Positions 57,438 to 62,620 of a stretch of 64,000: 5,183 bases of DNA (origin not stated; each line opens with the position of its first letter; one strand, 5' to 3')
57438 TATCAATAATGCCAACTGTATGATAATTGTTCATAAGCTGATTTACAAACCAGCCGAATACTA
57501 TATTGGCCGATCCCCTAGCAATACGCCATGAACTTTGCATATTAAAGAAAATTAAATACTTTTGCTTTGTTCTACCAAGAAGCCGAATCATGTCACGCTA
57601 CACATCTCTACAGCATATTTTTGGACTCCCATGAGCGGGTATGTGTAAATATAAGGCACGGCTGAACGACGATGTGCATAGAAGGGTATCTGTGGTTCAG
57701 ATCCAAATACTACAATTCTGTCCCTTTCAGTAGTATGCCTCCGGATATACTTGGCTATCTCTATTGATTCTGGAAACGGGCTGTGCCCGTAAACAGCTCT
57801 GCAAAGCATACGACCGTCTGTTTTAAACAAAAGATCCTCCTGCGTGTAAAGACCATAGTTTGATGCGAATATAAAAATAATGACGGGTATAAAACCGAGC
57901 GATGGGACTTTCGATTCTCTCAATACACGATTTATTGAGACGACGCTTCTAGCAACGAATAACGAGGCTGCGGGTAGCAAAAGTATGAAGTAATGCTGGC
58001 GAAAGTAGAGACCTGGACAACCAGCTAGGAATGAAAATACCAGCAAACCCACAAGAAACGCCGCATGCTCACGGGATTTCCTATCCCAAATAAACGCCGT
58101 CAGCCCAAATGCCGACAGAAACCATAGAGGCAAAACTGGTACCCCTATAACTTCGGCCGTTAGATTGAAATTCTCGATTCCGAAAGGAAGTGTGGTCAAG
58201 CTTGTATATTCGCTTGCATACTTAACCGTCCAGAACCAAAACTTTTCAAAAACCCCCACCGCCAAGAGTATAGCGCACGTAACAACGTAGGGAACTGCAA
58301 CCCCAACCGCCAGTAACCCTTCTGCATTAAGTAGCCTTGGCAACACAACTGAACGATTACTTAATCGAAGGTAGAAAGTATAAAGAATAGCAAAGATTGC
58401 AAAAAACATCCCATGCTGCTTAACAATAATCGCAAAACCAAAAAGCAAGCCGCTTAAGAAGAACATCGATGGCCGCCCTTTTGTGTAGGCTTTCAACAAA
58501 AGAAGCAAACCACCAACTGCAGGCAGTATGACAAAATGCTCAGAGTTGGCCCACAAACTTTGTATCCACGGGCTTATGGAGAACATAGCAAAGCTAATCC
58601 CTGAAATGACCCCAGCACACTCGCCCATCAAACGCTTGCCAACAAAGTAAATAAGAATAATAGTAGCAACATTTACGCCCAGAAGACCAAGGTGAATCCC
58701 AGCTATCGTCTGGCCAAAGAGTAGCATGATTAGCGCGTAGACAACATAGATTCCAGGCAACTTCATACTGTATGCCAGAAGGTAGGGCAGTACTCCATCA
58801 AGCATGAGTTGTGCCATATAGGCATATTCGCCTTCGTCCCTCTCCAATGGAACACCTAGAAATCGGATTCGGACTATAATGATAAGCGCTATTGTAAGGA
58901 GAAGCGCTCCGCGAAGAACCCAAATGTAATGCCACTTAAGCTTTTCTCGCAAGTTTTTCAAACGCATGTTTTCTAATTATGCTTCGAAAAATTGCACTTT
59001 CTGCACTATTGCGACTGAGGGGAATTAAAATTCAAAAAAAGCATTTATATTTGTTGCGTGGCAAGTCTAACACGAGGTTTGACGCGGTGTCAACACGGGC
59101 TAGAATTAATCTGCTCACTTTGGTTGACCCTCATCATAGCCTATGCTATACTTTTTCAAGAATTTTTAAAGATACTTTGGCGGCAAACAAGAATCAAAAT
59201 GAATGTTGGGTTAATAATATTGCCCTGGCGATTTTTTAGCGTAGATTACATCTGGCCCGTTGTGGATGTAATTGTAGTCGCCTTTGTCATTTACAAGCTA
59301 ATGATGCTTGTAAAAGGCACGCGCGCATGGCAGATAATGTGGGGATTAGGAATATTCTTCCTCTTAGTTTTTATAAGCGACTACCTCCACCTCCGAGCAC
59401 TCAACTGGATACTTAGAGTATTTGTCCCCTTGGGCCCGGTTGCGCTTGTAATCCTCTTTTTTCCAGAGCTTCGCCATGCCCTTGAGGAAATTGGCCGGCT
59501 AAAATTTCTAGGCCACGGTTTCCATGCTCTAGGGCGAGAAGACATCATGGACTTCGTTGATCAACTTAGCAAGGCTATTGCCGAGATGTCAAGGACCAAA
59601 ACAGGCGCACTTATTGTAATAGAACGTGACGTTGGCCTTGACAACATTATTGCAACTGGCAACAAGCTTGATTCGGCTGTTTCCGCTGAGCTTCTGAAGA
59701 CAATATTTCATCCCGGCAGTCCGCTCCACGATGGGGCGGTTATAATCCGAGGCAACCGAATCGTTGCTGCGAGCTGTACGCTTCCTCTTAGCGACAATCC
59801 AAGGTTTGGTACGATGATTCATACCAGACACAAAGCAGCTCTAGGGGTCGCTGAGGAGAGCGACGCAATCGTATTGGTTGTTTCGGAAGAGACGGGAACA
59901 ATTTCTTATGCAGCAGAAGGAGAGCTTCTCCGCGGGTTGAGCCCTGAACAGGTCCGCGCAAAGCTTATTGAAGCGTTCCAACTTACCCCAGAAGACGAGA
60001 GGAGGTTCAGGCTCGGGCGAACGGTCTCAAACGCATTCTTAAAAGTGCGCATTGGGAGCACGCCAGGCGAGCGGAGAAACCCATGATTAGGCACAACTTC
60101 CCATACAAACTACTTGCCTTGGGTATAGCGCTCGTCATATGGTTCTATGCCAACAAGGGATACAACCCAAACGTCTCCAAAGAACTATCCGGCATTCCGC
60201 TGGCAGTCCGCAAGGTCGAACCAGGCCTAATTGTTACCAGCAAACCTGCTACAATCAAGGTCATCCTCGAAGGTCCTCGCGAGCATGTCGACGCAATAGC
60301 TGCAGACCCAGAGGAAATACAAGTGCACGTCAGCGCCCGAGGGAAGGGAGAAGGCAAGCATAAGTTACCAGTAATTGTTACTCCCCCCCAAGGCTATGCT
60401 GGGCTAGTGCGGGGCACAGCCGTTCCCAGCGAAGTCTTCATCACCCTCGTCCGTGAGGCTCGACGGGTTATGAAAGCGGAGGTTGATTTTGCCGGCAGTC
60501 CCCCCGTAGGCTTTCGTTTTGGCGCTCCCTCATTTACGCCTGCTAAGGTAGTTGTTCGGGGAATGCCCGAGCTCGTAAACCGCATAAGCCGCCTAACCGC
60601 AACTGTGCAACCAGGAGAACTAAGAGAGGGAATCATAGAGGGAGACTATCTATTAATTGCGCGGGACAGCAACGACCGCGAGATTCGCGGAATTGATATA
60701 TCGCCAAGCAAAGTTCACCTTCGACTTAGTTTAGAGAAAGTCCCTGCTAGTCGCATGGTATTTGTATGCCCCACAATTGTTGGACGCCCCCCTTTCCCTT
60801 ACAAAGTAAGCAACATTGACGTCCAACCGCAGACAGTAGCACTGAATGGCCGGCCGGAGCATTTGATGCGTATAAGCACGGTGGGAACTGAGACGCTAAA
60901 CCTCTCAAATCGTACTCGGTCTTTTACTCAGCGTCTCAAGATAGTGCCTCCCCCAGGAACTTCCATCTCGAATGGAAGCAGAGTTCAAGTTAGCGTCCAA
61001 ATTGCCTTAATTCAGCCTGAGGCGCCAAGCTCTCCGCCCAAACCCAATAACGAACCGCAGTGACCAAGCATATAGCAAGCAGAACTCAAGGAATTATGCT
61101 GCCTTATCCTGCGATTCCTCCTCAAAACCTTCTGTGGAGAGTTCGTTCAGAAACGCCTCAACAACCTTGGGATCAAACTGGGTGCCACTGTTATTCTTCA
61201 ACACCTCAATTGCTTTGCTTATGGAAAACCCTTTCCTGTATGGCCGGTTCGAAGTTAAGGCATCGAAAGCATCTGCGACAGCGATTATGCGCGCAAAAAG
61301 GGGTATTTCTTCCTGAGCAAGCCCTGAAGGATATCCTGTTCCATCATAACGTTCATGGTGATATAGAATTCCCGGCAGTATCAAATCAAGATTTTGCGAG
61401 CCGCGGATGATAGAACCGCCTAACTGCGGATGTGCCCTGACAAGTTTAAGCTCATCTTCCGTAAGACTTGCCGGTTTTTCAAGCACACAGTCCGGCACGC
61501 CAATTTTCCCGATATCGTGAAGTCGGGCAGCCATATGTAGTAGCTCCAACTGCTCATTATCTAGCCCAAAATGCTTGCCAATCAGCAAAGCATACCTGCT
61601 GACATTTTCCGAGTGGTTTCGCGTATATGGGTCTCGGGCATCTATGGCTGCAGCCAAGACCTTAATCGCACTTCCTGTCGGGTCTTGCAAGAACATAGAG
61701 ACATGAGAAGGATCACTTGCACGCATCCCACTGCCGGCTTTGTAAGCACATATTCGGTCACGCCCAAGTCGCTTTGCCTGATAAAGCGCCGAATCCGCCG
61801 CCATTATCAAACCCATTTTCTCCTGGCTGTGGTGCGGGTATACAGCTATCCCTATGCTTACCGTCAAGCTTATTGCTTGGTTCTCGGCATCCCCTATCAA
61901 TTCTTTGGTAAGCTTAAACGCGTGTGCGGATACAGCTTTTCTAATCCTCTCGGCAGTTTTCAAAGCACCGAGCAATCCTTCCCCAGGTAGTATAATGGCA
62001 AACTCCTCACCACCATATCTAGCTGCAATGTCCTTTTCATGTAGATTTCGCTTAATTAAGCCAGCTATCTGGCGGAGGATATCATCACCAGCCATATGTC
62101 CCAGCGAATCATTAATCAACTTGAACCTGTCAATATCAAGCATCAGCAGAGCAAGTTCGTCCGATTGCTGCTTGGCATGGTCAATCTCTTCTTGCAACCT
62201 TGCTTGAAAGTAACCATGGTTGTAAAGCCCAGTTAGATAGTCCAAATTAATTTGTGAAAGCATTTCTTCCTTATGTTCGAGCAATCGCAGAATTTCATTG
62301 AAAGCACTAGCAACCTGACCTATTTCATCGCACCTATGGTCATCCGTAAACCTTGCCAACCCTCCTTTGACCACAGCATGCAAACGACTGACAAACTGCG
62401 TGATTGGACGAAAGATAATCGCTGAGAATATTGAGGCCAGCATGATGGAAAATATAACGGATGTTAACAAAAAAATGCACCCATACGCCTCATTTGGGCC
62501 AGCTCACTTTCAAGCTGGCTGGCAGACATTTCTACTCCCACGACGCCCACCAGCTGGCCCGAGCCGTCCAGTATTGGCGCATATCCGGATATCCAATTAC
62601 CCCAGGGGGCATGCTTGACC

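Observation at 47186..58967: Seven GT-C-fold membrane glycosyltransferase-like genes in 12 kb, including four tandem TMTC-like (DUF1736 plus TPR) paralogs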

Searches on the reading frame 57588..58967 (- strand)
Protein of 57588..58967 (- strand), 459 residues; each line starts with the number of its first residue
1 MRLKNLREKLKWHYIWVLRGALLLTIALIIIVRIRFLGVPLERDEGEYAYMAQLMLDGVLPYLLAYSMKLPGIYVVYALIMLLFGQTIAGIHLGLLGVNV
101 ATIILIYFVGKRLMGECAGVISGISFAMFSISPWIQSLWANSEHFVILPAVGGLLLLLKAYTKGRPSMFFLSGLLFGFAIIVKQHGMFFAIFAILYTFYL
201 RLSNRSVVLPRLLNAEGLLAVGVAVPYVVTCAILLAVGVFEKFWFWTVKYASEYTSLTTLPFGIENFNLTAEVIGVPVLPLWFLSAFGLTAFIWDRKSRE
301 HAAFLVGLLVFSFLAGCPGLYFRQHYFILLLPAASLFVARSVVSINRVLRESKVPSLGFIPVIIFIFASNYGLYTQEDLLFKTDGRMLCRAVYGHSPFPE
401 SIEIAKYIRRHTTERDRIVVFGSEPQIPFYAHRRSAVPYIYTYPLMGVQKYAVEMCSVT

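Call 4: search_protein_families(library=pfam, proteins=[window:57588-58967:-], max_evalue=0.01)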
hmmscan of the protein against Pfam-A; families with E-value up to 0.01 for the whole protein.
window:57588-58967:- (459 aa): 1 family
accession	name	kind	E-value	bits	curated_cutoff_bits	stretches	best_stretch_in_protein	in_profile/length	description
PF13231.12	PMT_2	-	6e-10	40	26.1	1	71-226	4-156/160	Dolichyl-phosphate-mannose-protein mannosyltransferase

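Call 7: search_protein_families(library=ncbifam, proteins=[window:57588-58967:-], max_evalue=1)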
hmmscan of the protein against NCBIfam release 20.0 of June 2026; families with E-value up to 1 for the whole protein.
window:57588-58967:- (459 aa): 1 family
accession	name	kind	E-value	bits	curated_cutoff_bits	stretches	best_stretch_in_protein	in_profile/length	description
NF037998.2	RND_1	equivalog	0.31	8.6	400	1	48-107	1137-1196/1237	protein translocase SecDF, variant type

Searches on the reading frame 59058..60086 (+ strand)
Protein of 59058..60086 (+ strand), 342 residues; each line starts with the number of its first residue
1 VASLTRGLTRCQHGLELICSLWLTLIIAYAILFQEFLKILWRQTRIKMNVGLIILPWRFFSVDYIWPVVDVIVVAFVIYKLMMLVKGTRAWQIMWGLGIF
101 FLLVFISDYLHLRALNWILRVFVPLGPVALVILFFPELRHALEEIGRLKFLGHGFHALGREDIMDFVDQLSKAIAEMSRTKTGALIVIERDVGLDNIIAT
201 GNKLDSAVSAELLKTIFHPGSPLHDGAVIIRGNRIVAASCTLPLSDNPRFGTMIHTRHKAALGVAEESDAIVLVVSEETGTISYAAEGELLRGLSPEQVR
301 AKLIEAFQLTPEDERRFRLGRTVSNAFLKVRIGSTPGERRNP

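Call 4: search_protein_families(library=pfam, proteins=[window:59058-60086:+], max_evalue=0.01)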
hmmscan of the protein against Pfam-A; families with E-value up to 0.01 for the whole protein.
window:59058-60086:+ (342 aa): 2 families
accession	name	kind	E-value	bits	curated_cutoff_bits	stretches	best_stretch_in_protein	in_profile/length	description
PF02457.21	DAC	-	2.7e-42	143.5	27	1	172-289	2-118/119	DisA bacterial checkpoint controller nucleotide-binding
PF19293.4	CdaA_N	-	9e-08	32.6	23.8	1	67-136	9-79/81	CdaA N-terminal transmembrane domain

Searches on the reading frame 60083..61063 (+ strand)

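Call 4: search_protein_families(library=pfam, proteins=[window:60083-61063:+], max_evalue=0.01)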
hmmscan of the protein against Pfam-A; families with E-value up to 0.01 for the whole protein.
window:60083-61063:+ (326 aa): 1 family
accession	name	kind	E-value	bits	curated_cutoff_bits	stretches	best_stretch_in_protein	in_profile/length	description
PF07949.17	YbbR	-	5.3e-16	59.2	22.3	1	232-305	8-81/81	YbbR-like protein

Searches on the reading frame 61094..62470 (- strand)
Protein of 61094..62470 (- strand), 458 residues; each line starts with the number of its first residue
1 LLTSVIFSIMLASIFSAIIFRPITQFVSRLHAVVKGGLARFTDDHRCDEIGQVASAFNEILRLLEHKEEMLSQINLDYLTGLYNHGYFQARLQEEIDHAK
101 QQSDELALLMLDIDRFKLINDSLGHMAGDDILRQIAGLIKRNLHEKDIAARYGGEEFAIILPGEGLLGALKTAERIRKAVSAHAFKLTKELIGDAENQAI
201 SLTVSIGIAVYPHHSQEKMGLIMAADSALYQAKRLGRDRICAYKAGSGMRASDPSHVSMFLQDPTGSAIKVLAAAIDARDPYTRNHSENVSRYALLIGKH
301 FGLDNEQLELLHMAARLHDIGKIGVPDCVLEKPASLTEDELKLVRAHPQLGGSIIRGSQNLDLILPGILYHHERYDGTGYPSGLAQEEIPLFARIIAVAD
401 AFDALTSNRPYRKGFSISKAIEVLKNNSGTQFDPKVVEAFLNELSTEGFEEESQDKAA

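Call 19: search_protein_families(library=pfam, proteins=[window:61094-62470:-], max_evalue=0.0001)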
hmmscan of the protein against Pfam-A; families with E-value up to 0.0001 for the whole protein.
window:61094-62470:- (458 aa): 3 families
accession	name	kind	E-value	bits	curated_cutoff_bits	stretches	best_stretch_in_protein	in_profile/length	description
PF00990.26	GGDEF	-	3.5e-45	154.1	23.8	1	75-239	2-161/161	Diguanylate cyclase, GGDEF domain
PF13487.12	HD_5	-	1.2e-41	142.8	27.2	1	270-436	1-170/170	HD domain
PF01966.28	HD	-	1.3e-19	71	22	1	285-404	3-115/116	HD domain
